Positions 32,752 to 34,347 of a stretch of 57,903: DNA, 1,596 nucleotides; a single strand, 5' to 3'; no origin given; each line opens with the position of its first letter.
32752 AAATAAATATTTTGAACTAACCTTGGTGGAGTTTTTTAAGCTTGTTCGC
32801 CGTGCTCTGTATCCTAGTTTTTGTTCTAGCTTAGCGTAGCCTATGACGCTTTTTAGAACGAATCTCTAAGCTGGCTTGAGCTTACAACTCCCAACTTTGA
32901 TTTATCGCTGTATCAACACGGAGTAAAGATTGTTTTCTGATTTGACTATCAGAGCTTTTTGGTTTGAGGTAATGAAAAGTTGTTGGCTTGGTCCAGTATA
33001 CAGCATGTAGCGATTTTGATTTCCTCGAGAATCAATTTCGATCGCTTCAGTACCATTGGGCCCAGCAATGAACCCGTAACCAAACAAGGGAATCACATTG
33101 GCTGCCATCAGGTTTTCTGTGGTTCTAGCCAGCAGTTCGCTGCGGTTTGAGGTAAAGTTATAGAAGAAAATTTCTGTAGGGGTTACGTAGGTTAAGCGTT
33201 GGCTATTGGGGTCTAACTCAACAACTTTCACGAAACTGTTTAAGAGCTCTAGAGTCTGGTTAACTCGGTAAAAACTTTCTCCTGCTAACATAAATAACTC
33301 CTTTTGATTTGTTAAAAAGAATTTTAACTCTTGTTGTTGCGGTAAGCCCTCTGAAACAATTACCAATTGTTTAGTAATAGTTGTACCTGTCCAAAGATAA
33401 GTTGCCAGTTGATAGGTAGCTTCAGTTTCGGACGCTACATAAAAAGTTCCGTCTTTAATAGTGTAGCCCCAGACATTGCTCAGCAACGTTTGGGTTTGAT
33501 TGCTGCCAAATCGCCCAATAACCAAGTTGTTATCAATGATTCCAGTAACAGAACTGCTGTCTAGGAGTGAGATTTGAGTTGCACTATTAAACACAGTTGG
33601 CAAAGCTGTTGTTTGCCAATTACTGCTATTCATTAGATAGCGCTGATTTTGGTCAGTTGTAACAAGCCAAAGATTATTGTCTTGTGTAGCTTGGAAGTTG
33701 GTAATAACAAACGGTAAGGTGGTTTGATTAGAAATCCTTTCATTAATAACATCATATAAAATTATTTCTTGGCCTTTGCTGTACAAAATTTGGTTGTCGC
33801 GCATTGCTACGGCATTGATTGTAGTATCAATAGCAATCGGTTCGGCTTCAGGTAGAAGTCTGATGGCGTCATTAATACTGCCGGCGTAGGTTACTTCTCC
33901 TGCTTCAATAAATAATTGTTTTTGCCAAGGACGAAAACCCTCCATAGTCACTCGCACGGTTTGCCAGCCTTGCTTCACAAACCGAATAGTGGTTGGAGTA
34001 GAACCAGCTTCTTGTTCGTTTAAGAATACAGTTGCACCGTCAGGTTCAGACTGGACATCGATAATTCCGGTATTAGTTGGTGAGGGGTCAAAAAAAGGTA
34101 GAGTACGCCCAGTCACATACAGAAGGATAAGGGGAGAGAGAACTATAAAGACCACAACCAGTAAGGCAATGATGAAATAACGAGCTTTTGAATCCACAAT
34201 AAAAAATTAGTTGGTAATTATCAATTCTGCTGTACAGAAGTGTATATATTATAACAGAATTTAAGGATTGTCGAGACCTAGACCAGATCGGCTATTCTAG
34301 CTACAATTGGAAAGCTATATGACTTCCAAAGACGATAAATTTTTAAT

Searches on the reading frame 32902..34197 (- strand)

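Call 88: search_protein_families(library=pfam, proteins=[window:32902-34197:-], max_evalue=0.001)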
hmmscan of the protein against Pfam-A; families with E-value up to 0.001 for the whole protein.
window:32902-34197:- (431 aa): 1 family
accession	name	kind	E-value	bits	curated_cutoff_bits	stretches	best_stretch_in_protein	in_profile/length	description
PF08308.17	PEGA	-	3.2e-13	49.8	20.8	1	44-103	2-61/71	PEGA domain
